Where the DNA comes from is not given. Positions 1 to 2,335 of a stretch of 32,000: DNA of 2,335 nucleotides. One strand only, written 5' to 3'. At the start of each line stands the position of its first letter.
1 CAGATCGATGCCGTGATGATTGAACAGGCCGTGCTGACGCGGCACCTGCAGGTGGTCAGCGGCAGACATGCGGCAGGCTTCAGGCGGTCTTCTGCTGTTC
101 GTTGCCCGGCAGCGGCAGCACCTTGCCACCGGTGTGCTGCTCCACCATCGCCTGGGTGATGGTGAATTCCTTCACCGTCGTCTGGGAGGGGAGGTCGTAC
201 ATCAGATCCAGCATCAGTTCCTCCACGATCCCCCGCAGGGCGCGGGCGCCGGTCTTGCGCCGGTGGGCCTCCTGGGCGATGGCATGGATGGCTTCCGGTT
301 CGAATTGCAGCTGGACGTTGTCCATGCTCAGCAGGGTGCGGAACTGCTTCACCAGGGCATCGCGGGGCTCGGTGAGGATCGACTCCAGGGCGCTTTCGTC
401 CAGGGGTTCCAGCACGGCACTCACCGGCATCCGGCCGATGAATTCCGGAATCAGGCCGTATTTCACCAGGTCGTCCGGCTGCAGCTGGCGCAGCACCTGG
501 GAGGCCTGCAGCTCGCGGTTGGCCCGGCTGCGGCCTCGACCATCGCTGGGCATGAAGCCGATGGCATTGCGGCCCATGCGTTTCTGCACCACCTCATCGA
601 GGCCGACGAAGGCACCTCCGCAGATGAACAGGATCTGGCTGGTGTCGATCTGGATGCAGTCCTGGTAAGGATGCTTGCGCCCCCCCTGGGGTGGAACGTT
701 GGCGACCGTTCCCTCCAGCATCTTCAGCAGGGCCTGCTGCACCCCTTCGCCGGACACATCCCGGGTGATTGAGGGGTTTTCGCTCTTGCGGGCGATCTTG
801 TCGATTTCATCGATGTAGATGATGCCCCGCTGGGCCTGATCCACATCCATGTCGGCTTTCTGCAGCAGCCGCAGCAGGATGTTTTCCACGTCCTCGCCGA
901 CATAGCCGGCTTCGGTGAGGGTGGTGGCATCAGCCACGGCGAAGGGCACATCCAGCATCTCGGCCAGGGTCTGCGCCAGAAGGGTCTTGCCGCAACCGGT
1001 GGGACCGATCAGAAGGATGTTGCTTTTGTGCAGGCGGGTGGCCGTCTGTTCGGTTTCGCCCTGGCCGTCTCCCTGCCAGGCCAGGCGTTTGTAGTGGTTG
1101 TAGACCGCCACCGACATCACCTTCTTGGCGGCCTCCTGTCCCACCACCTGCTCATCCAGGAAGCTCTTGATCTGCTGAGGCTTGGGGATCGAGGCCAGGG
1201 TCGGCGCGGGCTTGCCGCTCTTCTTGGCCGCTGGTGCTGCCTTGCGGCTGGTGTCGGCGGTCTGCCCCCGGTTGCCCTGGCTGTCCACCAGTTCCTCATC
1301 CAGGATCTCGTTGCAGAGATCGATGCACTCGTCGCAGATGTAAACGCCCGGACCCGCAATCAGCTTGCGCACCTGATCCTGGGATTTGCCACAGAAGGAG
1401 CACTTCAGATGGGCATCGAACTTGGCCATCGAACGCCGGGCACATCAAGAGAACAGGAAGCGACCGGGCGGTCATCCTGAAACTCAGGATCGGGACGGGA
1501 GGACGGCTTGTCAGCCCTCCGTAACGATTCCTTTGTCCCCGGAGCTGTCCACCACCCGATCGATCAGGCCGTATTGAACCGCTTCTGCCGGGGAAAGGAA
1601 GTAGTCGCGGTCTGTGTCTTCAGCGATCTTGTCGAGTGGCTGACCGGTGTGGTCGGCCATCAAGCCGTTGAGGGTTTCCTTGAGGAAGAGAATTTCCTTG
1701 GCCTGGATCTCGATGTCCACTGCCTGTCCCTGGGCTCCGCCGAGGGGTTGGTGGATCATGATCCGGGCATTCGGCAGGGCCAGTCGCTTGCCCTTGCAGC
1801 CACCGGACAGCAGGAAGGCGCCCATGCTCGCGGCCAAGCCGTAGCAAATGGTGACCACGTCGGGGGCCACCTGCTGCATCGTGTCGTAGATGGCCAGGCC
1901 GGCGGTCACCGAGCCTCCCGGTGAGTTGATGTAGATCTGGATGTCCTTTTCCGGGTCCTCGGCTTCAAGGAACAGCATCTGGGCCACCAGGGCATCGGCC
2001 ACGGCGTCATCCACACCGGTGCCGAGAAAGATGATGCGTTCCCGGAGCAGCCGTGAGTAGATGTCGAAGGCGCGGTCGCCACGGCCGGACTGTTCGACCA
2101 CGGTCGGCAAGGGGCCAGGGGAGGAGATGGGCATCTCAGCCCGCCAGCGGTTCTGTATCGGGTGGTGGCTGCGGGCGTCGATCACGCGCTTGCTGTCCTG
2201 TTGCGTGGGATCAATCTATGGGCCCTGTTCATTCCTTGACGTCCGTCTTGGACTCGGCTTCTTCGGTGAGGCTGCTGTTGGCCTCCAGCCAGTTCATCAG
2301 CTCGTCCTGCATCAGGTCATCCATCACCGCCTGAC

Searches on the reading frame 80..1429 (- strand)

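Call 100: search_protein_families(library=pfam, proteins=[window:80-1429:-], max_evalue=0.00001)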
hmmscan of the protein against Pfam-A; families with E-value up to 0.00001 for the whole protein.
window:80-1429:- (449 aa): 7 families
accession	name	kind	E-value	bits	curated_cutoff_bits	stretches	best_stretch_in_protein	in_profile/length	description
PF07724.20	AAA_2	-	1.2e-33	116.9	27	1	135-336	3-165/166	AAA domain (Cdc48 subfamily)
PF06689.19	zf-C4_ClpX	-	2.3e-21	75.8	27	1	9-45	2-39/39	ClpX C4-type zinc finger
PF00004.35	AAA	-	1.8e-16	61.2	21.2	1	138-244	1-98/131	ATPase family associated with various cellular activities (AAA)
PF10431.15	ClpB_D2-small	-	3e-11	43.6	21.9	1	343-421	1-75/81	C-terminal, D2-small domain, of ClpB protein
PF13401.12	AAA_22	-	8.4e-07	29.8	27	0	134-211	4-95/130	AAA domain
PF07728.20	AAA_5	-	3.5e-06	27.5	22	0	137-213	1-79/139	AAA domain (dynein-related subfamily)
PF01078.27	Mg_chelatase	-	5.1e-06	26.5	20.3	0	136-159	23-46/207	Magnesium chelatase, subunit ChlI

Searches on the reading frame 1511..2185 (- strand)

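Call 100: search_protein_families(library=pfam, proteins=[window:1511-2185:-], max_evalue=0.00001)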
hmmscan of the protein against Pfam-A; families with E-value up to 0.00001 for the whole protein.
window:1511-2185:- (224 aa): 1 family
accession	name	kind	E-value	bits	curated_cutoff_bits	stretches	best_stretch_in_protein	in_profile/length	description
PF00574.28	CLP_protease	-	9.3e-84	280.3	20.2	1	35-214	2-181/182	Clp protease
